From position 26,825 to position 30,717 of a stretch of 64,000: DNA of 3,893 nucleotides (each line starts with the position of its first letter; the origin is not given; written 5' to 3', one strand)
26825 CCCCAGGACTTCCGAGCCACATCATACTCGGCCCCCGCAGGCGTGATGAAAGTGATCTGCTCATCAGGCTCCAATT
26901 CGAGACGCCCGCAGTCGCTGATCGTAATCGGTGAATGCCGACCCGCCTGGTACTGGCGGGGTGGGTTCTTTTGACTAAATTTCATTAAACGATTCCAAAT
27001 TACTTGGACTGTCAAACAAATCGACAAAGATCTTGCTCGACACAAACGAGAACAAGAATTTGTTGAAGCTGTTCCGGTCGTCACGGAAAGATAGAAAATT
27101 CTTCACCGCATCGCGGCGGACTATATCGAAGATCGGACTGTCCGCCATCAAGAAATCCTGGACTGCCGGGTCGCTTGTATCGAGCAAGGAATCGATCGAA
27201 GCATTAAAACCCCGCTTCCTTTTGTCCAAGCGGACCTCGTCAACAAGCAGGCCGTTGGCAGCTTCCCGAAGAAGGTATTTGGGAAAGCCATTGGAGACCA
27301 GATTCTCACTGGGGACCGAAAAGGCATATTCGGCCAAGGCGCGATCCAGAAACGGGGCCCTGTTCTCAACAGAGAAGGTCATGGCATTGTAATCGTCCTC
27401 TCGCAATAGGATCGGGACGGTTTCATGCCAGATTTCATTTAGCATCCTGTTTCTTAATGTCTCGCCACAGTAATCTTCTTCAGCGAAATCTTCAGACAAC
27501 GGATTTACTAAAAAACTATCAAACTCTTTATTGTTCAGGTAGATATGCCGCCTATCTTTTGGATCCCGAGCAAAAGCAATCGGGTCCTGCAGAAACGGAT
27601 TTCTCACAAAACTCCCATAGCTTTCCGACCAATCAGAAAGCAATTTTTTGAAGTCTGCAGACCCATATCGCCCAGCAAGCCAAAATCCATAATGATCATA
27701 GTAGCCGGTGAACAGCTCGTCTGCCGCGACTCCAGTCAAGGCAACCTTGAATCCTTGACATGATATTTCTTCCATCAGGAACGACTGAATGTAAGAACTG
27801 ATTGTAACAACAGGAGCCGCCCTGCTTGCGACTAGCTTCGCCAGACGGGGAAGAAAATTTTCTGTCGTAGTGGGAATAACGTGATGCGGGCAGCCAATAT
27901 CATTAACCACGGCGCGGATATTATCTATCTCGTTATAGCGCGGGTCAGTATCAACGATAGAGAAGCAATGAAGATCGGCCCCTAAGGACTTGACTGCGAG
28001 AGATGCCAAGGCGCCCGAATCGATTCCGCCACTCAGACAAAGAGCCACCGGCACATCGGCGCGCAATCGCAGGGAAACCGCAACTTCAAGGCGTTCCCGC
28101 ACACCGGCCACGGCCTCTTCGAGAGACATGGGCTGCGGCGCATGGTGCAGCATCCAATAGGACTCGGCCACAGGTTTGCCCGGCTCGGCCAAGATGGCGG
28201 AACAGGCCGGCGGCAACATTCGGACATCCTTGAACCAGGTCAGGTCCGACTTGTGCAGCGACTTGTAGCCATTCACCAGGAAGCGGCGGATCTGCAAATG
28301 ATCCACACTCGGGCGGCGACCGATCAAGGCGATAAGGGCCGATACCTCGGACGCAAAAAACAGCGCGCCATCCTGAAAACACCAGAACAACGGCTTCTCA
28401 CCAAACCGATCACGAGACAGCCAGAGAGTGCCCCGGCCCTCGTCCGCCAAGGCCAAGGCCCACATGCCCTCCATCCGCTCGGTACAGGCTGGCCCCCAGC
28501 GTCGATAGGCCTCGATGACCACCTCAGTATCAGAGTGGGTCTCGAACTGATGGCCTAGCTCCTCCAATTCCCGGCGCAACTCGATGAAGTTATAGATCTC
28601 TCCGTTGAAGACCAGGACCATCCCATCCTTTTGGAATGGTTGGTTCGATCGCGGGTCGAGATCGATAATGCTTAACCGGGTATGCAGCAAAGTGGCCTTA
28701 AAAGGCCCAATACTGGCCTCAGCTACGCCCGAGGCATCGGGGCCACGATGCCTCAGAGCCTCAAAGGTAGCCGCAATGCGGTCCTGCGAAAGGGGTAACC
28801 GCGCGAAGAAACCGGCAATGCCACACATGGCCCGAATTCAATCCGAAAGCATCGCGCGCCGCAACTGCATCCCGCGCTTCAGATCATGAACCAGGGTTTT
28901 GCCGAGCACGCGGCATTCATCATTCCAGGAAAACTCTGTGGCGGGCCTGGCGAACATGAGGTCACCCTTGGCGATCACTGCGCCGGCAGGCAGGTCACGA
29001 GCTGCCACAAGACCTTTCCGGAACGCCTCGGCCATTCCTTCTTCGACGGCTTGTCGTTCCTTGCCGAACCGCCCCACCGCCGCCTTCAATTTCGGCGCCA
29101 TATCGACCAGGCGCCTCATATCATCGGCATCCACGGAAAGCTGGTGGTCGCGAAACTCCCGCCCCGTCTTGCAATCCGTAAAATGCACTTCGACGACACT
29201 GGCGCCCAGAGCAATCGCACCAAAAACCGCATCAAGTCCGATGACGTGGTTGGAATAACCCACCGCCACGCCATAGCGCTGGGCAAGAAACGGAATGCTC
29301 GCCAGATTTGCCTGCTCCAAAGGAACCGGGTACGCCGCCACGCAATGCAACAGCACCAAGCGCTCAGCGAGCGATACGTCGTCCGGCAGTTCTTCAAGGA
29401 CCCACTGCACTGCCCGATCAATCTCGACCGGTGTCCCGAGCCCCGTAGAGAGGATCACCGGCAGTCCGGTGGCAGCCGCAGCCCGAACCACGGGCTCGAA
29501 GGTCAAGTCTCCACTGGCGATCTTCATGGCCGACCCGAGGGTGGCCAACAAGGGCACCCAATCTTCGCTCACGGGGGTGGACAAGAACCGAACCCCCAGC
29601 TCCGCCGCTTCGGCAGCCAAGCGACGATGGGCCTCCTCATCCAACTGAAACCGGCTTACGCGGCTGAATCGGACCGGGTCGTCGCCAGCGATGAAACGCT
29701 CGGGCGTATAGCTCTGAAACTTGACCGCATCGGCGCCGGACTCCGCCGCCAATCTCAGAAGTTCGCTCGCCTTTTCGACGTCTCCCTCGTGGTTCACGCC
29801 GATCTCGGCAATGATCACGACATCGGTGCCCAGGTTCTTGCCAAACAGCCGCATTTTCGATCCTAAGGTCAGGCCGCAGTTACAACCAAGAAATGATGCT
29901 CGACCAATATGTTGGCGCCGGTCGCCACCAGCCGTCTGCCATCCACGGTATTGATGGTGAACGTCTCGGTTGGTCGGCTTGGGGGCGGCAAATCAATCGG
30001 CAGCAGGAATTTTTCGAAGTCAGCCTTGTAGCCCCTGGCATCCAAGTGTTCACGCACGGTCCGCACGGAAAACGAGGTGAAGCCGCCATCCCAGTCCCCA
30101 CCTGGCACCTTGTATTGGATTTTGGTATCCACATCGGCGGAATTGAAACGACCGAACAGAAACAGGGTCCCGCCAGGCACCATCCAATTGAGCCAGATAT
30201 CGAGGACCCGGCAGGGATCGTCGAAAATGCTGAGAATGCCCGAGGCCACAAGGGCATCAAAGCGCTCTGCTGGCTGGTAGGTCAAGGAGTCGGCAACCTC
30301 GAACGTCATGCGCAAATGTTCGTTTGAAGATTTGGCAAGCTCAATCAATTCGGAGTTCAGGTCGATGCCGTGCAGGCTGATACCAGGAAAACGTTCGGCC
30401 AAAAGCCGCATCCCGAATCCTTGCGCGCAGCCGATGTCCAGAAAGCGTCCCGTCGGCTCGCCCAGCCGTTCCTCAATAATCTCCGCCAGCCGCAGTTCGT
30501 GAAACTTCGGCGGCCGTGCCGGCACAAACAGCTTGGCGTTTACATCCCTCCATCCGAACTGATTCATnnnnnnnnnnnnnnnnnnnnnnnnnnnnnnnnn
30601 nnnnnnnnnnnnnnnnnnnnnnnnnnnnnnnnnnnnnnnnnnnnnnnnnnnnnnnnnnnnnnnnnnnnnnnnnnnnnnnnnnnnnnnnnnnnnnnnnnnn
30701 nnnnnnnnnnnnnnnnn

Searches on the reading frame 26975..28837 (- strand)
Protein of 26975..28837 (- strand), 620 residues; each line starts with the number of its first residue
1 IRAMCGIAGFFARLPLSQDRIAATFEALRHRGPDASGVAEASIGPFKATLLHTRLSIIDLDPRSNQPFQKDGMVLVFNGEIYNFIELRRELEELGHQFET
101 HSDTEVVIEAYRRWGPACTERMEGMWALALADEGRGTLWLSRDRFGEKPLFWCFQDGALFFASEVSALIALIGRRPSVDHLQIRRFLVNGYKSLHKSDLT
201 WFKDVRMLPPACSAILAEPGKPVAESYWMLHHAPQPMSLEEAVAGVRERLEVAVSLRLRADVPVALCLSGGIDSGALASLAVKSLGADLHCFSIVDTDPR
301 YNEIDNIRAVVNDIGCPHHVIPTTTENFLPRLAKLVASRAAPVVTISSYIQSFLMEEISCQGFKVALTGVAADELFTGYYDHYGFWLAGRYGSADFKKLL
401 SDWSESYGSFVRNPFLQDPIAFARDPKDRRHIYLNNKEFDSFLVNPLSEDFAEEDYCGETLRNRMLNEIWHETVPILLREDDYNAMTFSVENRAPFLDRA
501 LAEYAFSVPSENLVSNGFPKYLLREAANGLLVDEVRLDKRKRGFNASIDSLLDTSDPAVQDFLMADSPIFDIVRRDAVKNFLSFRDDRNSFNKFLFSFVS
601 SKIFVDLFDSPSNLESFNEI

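Call 7: search_protein_families(library=pfam, proteins=[window:26975-28837:-], max_evalue=0.0001)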
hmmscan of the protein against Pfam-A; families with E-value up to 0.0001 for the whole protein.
window:26975-28837:- (620 aa): 4 families
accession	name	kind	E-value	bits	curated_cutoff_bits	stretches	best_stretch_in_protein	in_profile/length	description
PF00733.27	Asn_synthase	-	1.6e-54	186.4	21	1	246-584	2-330/354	Asparagine synthase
PF13537.11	GATase_7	-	2.1e-41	141.2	25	1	52-169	1-122/123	Glutamine amidotransferase domain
PF13522.11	GATase_6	-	7.5e-40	136.4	27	1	47-164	11-130/130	Glutamine amidotransferase domain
PF12481.13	DUF3700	-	3.2e-05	24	27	1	69-166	73-174/228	Aluminium induced protein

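Call 33: search_protein_families(library=ncbifam, proteins=[window:26975-28837:-], max_evalue=0.00001)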
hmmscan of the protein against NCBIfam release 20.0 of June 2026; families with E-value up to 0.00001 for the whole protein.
window:26975-28837:- (620 aa): 9 families
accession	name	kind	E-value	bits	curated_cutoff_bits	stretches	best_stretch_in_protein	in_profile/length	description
TIGR01536.1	asn_synth_AEB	equivalog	1.1e-113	380.9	267.1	1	5-544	1-517/517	asparagine synthase (glutamine-hydrolyzing)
TIGR03108.1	eps_aminotran_1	hypoth_equivalog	3.1e-84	283.8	816.9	1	4-380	1-375/628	XrtA/PEP-CTERM system amidotransferase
TIGR03104.1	trio_amidotrans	equivalog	1.2e-81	274.8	570.1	1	4-544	1-521/589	N-acetylglutaminylglutamine amidotransferase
NF006949.0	PRK09431.1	equivalog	1.7e-67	228.2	499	3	4-171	1-168/554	asparagine synthase B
NF033535.1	lass_lactam_cya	exception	7.9e-62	209.7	525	2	4-375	1-375/668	lasso peptide isopeptide bond-forming cyclase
NF033561.1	macrolact_Ik_Al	subfamily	7.4e-21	74.4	300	1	120-376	77-331/561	albusnodin/ikarugamycin family macrolactam cyclase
NF001484.0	PRK00331.1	subfamily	3.8e-11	42.1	381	1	70-171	92-201/601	isomerizing glutamine--fructose-6-phosphate transaminase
TIGR01134.1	purF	equivalog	5.4e-11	42.5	350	1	63-169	82-200/432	amidophosphoribosyltransferase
TIGR01135.1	glmS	equivalog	8.9e-11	41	418.05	1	71-173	92-202/607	glutamine--fructose-6-phosphate transaminase (isomerizing)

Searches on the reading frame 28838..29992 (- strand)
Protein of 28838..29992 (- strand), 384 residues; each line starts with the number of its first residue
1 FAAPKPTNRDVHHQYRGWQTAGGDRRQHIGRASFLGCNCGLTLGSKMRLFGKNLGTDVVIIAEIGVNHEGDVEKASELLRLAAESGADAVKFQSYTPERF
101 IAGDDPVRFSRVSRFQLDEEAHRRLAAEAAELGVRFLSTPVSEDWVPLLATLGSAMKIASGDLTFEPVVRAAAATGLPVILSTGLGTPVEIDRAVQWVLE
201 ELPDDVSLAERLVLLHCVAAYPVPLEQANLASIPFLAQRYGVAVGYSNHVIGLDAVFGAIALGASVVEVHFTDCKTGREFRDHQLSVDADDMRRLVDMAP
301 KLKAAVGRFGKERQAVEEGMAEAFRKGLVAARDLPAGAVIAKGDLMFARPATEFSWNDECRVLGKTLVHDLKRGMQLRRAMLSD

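Call 7: search_protein_families(library=pfam, proteins=[window:28838-29992:-], max_evalue=0.0001)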
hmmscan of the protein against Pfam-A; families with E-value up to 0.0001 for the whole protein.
window:28838-29992:- (384 aa): 2 families
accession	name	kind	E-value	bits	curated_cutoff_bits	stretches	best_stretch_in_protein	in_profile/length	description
PF03102.20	NeuB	-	1.8e-57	195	22.1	1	79-308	2-238/241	NeuB family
PF08666.17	SAF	-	4.8e-07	30.7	21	1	327-382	3-62/63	SAF domain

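Call 33: search_protein_families(library=ncbifam, proteins=[window:28838-29992:-], max_evalue=0.00001)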
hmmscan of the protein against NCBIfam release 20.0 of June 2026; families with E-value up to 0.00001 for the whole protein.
window:28838-29992:- (384 aa): 2 families
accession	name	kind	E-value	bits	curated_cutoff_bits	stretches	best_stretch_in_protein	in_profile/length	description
TIGR03569.1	NeuB_NnaB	equivalog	8.9e-74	248.5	399.65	1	59-376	2-328/329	N-acetylneuraminate synthase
TIGR03586.1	PseI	equivalog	2.9e-56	191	340.25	1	58-376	2-326/327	pseudaminic acid synthase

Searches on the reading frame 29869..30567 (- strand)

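Call 7: search_protein_families(library=pfam, proteins=[window:29869-30567:-], max_evalue=0.0001)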
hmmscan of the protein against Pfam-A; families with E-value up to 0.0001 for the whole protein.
window:29869-30567:- (232 aa): 5 families
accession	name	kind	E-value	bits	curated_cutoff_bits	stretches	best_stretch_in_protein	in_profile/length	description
PF13649.12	Methyltransf_25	-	3.4e-12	47.3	27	1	43-133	2-97/97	Methyltransferase domain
PF13489.12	Methyltransf_23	-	9e-12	45.5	27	1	26-181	8-160/164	Methyltransferase domain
PF08242.18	Methyltransf_12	-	1.5e-11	45.3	30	1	43-135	1-98/98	Methyltransferase domain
PF13847.12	Methyltransf_31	-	1.2e-10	41.7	27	1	41-135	6-107/145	Methyltransferase domain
PF08241.18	Methyltransf_11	-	1.5e-10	42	21.2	1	43-137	1-95/95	Methyltransferase domain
